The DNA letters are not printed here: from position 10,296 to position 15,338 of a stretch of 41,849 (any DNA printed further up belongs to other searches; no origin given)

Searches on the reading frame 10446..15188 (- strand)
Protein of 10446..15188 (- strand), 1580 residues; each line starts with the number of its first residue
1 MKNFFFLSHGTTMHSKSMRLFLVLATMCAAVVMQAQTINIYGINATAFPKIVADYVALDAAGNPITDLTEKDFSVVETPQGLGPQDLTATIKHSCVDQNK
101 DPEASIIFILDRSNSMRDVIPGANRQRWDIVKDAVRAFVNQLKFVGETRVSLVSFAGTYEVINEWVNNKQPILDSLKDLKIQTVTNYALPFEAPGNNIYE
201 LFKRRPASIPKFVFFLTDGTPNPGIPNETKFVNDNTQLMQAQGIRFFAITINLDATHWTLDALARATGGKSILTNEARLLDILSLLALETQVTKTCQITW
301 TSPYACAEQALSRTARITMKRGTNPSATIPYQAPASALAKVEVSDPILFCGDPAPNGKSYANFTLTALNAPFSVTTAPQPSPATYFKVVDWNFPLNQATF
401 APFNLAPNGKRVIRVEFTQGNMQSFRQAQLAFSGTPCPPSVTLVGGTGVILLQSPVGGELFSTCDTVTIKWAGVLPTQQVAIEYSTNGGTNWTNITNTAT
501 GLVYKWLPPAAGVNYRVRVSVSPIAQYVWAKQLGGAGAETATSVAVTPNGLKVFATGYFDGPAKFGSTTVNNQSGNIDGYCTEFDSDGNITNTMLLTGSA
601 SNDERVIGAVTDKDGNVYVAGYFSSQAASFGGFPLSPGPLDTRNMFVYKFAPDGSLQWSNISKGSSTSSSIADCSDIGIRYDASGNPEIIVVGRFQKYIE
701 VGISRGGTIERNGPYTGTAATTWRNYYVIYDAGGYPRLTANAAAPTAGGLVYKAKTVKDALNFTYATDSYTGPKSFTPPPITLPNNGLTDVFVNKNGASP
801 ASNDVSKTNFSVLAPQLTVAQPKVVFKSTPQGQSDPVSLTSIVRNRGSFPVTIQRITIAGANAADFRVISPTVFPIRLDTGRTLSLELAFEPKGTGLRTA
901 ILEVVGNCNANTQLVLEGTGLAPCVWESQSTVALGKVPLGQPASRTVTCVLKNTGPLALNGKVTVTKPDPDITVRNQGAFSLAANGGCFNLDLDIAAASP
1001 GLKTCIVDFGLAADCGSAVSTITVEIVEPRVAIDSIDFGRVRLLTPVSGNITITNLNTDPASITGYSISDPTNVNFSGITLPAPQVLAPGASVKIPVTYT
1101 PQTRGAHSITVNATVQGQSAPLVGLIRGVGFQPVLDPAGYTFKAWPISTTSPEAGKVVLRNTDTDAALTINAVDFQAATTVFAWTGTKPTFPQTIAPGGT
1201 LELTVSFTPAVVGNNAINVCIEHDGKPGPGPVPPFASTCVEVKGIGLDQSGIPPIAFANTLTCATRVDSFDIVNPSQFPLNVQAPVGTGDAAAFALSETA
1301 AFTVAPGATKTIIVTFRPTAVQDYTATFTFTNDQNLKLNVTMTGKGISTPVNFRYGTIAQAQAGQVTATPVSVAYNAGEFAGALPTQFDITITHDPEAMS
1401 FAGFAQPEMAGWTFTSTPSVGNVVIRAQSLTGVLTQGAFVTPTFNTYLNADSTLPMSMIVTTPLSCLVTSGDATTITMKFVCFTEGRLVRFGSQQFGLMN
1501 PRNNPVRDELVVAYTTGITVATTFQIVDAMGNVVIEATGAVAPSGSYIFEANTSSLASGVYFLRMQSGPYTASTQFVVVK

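Call 6: search_protein_families(library=pfam, proteins=[window:10446-15188:-], max_evalue=0.01)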
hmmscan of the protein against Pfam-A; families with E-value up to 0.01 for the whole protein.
window:10446-15188:- (1580 aa): 17 families
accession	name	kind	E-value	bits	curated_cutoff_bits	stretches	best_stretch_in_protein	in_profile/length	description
PF22544.2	HYDIN_VesB_CFA65-like_Ig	-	3.5e-22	79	25.5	3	1034-1119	8-90/100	HYDIN/CFA65/VesB-like, Ig-like domain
PF15780.11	ASH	-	3.2e-20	72.6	27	2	1254-1339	13-97/98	Abnormal spindle-like microcephaly-assoc'd, ASPM-SPD-2-Hydin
PF22073.2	Cep192_D4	-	1.1e-16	61.4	35.5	1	1265-1346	21-111/112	Cep192 domain 4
PF13519.12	VWA_2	-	5.4e-14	53.2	27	1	106-219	1-106/107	von Willebrand factor type A domain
PF00092.34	VWA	-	5.5e-13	49.9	23.8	1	106-266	2-153/174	von Willebrand factor type A domain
PF07610.17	DUF1573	-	1.2e-10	41.7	26.1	0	1034-1126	6-94/98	Protein of unknown function (DUF1573)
PF24507.1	Ig_CFAP65_4th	-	1.9e-09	38.2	27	1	1270-1345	2-75/76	CFAP65, fourth Ig-like domain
PF12371.14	TMEM131_like_N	-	9.2e-07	29.5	28.8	0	1035-1109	7-78/84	Transmembrane protein 131-like N-terminal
PF18962.6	Por_Secre_tail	-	2.6e-06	28.1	27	1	1504-1578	4-75/75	Secretion system C-terminal sorting domain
PF23643.1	TRAPPC13_C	-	1.6e-05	25.3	27.9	0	1041-1110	4-72/95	Trafficking protein particle complex subunit 13, C-terminal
PF00630.25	Filamin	-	0.0001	23.5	26.9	0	1239-1332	6-84/93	Filamin/ABP280 repeat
PF24798.1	Ig-CFAP74_4th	-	0.00038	21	28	0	1034-1112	4-78/95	CFAP74 forth Ig-like domain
PF21633.3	MOV-10_Ig-like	-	0.0005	20.6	27.4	0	1080-1112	71-103/126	Helicase MOV-10, Ig-like domain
PF24501.1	Ig_TMEM131L_5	-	0.00062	19.9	27.8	0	845-892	1-48/66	TMEM131L fifth Ig-like domain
PF24499.1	Ig_TMEM131L_4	-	0.00078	20.3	27.8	0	1255-1283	1-29/136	TMEM131L fourth Ig-like domain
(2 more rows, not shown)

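Call 7: search_protein_families(library=ncbifam, proteins=[window:10446-15188:-], max_evalue=0.01)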
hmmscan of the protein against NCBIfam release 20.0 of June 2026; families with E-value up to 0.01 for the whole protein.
window:10446-15188:- (1580 aa): 5 families
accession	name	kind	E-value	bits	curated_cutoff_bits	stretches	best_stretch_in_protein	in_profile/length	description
NF012200.0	choice_anch_D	domain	5.7e-38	129.8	45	5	1019-1112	5-100/108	choice-of-anchor D domain-containing protein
TIGR03436.1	acidobact_VWFA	subfamily_domain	3.9e-08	33.1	81.25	1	54-271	13-182/324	VWA domain-containing protein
TIGR04183.1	Por_Secre_tail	domain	9.9e-07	28.7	23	1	1504-1578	4-71/72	T9SS type A sorting domain-containing protein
NF047494.1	Lepto_SBBP_lipo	equivalog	2.1e-06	26.7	400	2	605-693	130-205/466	SBBP repeat beta-propeller lipoprotein, LipL53 family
NF052228.1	T9SS_PorZ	equivalog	0.0027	16.2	260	0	1504-1565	678-740/757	type IX secretion system anionic LPS delivery protein PorZ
